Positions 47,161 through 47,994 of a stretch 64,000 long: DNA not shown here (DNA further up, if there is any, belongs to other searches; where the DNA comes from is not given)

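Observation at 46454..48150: An AT-richer islet of about 1.6 kb bounded by perfect 28-bp direct repeats at the junction of two convergent genes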

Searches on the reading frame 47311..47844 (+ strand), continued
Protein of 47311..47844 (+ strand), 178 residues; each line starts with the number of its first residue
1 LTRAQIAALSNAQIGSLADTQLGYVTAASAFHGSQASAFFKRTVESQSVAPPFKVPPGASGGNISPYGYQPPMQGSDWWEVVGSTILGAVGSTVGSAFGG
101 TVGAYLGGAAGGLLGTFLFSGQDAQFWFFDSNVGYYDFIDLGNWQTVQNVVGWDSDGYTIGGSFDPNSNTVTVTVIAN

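Call 55: find_related_loci(query=window:47311-47844:+, collection=viral_contigs, flank=8000)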
Query window:47311-47844:+ (178 aa) in viral_contigs; peptide patterns used: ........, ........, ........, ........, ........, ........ (x = any residue, [..] = any of these).
7 stretches matched a pattern, but none encodes a relative of the query by tblastn (E <= 1e-3).

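Call 60: search_protein_families(library=padloc, proteins=[window:47311-47844:+, P0122], max_evalue=0.1)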
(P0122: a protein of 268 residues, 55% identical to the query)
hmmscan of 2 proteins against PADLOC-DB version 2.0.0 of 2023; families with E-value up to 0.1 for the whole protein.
window:47311-47844:+ (178 aa): 0 families

P0122 (268 aa): 0 families

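Call 61: search_protein_families(library=ncbifam, proteins=[window:47311-47844:+, P0122], max_evalue=0.01)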
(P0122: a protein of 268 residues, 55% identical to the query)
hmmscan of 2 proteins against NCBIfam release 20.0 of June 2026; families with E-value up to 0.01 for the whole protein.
window:47311-47844:+ (178 aa): 0 families

P0122 (268 aa): 0 families

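Call 69: predict_structure(alignment_id=A2)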
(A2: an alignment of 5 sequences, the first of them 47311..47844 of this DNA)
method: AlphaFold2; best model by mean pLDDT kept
length: 178 residues; sequences in the alignment: 5
mean_pLDDT: 47.2   pTM: 0.38
mean pLDDT of the five models: 47.2, 46.9, 44.7, 44.0, 40.4
residues with pLDDT >= 90: 0; 70-90: 9; 50-70: 81; < 50: 88
segments of 3 or more residues with pLDDT < 50: 27-30, 47-113, 145-152
pLDDT, mean of each block of 10 residues (from residue 1): 69 74 55 53 49 31 31 25 24 31 39 48 56 54 48 52 56 56
secondary structure, 60 per line:
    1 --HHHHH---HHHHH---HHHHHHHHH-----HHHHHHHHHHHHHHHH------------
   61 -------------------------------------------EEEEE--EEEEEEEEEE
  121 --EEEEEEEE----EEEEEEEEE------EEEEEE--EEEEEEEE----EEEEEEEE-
elements in order: H3-7 H11-15 H19-27 H33-48 E104-108 E111-120 E123-130 E135-143 E150-155 E158-165 E170-177
